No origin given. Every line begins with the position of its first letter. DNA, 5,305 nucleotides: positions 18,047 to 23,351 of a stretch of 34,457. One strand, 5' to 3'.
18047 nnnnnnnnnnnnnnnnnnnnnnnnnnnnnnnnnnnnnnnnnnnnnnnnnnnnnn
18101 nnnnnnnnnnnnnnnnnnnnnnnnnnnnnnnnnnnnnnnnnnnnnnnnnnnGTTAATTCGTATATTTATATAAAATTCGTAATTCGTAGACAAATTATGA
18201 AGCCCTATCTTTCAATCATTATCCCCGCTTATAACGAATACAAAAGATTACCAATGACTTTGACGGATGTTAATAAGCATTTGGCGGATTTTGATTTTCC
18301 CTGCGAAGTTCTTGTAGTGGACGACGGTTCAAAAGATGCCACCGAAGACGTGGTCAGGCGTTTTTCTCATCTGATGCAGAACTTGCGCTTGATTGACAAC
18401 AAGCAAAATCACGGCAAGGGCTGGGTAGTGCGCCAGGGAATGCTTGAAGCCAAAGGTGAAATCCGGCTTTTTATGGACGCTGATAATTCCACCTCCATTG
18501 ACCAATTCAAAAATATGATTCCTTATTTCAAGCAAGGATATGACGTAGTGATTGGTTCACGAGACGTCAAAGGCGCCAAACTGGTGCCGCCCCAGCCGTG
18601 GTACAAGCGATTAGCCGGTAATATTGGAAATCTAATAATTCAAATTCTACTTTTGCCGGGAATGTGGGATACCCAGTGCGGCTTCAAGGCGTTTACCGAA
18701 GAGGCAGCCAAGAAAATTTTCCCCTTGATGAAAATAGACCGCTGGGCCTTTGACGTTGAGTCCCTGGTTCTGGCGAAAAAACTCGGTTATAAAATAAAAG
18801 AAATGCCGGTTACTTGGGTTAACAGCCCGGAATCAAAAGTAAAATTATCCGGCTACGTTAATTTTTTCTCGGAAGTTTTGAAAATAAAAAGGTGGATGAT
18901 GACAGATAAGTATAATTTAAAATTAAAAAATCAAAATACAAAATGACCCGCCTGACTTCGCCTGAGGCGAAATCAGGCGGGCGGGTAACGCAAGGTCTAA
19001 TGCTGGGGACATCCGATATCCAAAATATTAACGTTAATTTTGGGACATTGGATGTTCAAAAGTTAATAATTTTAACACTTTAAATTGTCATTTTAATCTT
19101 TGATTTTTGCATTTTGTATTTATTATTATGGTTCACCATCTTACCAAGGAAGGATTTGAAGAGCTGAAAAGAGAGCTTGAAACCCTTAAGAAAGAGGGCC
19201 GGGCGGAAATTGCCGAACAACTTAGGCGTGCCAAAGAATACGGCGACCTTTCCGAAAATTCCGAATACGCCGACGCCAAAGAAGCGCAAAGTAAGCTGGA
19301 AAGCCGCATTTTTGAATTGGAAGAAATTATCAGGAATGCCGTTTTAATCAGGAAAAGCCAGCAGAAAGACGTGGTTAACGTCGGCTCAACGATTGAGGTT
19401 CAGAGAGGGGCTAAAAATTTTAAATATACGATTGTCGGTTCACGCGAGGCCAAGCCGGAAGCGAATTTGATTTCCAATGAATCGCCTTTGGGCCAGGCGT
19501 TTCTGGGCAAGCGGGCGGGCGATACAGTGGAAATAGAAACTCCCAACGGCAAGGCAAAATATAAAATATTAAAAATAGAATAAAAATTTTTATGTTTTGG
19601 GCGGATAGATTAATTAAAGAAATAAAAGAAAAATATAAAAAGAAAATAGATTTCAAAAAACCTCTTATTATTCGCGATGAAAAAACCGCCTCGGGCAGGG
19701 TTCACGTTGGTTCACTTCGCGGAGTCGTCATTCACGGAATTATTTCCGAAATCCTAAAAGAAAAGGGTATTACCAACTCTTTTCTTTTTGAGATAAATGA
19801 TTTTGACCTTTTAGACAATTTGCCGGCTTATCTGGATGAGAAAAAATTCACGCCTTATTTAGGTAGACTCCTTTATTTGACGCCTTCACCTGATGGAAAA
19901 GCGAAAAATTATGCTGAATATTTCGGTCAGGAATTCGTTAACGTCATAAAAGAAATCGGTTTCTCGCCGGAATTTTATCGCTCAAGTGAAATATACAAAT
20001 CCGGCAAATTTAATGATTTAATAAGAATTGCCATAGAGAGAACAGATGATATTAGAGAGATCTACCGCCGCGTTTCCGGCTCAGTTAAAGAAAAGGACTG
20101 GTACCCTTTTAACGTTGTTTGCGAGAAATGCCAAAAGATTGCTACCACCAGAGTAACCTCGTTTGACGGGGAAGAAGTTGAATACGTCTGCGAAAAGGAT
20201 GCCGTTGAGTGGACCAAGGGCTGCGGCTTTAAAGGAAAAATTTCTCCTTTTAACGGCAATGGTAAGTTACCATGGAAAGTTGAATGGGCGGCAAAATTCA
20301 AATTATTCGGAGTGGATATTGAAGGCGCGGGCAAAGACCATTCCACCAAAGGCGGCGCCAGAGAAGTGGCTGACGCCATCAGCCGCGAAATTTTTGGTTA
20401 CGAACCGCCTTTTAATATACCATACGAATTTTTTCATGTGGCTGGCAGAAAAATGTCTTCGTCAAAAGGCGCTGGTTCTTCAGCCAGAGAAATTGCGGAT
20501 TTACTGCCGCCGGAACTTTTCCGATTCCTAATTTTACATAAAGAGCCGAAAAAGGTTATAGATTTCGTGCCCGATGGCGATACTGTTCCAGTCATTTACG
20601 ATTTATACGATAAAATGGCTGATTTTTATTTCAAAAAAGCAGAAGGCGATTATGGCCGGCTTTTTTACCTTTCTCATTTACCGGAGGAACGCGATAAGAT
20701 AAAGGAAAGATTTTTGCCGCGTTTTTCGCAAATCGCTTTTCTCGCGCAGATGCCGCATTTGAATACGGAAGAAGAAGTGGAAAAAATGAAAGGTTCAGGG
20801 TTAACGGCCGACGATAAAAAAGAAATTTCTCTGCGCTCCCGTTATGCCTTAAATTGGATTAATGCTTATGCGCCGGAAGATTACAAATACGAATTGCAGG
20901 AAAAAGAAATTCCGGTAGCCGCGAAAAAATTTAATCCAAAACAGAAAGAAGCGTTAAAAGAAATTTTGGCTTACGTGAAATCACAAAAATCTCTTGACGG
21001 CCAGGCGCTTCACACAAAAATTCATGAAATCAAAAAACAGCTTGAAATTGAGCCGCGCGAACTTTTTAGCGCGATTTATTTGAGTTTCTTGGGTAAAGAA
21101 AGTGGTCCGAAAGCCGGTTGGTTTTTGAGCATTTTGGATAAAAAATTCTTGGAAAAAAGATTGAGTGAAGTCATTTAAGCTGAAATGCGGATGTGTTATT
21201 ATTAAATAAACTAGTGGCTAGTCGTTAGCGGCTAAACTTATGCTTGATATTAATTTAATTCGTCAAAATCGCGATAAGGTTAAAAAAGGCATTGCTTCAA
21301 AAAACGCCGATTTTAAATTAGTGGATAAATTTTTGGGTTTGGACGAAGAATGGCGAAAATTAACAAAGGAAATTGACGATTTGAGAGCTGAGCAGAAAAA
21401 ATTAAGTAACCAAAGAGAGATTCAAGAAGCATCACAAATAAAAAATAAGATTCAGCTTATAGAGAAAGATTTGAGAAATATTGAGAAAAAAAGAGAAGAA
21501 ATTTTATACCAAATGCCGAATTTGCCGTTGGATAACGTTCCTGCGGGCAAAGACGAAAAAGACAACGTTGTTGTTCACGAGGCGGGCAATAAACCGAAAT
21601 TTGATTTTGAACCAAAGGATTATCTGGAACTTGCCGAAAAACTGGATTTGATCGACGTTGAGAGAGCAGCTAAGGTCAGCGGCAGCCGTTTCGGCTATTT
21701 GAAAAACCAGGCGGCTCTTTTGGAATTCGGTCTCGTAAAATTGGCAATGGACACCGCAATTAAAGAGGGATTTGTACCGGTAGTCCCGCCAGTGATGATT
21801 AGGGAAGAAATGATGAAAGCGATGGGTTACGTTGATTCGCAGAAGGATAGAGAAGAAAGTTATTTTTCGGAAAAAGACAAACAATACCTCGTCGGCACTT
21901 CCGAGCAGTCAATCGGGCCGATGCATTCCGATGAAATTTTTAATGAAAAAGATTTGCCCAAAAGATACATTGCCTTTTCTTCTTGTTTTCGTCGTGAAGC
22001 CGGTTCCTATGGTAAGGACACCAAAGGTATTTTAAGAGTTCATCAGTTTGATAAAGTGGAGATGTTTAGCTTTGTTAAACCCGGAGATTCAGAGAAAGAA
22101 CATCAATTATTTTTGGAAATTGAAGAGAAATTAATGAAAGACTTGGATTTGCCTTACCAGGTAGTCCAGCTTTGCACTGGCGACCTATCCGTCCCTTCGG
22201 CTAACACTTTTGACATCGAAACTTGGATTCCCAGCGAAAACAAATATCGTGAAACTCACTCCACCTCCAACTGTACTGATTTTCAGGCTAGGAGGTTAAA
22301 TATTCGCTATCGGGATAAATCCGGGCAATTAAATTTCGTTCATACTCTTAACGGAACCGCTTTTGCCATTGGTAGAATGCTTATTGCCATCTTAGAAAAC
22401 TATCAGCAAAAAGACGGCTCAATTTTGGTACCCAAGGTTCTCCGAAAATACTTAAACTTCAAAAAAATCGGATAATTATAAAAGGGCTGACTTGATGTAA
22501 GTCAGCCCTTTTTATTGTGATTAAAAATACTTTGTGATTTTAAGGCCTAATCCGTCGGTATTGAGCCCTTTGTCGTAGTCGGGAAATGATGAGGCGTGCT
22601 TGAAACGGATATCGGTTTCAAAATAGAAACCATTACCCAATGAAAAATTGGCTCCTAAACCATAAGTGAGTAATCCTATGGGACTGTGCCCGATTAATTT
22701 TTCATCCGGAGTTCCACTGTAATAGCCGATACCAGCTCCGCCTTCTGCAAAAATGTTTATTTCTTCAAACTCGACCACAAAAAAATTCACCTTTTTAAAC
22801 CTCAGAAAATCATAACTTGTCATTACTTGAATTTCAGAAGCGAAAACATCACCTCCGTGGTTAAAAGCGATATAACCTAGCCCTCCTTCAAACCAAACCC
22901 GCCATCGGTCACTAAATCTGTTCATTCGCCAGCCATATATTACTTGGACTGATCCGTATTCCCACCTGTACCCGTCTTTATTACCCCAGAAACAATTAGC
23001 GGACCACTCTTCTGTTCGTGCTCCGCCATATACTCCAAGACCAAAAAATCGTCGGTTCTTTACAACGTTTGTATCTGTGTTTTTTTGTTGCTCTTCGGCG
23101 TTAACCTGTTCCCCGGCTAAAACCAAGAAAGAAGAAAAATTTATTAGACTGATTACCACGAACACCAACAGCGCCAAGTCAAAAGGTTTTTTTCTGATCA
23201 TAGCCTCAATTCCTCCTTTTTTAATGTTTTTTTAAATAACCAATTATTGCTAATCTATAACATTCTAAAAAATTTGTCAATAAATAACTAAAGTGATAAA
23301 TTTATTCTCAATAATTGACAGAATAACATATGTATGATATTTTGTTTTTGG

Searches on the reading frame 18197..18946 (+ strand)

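Call 57: search_protein_families(library=pfam, proteins=[window:18197-18946:+])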
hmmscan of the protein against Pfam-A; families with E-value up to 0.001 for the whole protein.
window:18197-18946:+ (249 aa): 3 families
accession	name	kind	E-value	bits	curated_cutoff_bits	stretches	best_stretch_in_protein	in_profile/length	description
PF00535.33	Glycos_transf_2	-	6.4e-31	108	23.3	1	6-175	1-168/168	Glycosyl transferase family 2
PF10111.15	Glyco_tranf_2_2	-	1.2e-08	35.2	27.3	1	6-108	1-103/276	Glycosyltransferase like family 2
PF13641.12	Glyco_tranf_2_3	-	4.2e-07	30.7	27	1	4-135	2-135/230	Glycosyltransferase like family 2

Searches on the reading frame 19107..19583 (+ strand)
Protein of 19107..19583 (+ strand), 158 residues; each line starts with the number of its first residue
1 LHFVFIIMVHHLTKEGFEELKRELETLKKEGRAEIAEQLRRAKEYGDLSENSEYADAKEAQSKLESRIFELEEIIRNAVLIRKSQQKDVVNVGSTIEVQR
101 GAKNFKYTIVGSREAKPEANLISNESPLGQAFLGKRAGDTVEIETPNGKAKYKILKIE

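Call 57: search_protein_families(library=pfam, proteins=[window:19107-19583:+])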
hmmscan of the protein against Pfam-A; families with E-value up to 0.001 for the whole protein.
window:19107-19583:+ (158 aa): 2 families
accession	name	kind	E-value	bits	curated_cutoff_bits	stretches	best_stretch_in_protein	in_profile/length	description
PF01272.25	GreA_GreB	-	5.8e-26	90.7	26.9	1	85-158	1-76/77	Transcription elongation factor, GreA/GreB, C-term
PF03449.20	GreA_GreB_N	-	4.7e-24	84.8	24.5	1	12-79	3-70/71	Transcription elongation factor, N-terminal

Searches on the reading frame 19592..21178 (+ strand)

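Call 58: search_protein_families(library=pfam, proteins=[window:19592-21178:+])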
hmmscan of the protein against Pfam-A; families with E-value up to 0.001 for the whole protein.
window:19592-21178:+ (528 aa): 3 families
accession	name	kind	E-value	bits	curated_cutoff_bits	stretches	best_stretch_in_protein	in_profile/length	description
PF01921.24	tRNA-synt_1f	-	1.5e-89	300.9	27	1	2-350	2-343/360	tRNA synthetases class I (K)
PF19269.4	Anticodon_2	-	3.2e-07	31.3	23.6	1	437-528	49-141/141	Anticodon binding domain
PF09334.17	tRNA-synt_1g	-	0.0008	18.7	20.1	0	278-321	318-361/391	tRNA synthetases class I (M)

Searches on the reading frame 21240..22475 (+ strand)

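Call 58: search_protein_families(library=pfam, proteins=[window:21240-22475:+])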
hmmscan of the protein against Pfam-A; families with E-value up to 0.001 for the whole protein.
window:21240-22475:+ (411 aa): 2 families
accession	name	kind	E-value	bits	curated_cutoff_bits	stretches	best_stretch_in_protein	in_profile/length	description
PF00587.30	tRNA-synt_2b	-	3.9e-38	131.7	29.3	1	211-388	7-179/179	tRNA synthetase class II core domain (G, H, P, S and T)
PF02403.27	Seryl_tRNA_N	-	2.2e-18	66.9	28.2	1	1-96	1-108/108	Seryl-tRNA synthetase N-terminal domain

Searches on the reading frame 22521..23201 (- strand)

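Call 58: search_protein_families(library=pfam, proteins=[window:22521-23201:-])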
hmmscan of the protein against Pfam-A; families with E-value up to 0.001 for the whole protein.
window:22521-23201:- (226 aa): 1 family
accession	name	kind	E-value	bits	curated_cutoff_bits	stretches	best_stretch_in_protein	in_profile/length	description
PF09411.16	PagL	-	0.00037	21.1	23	1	88-204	4-115/136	Lipid A 3-O-deacylase (PagL)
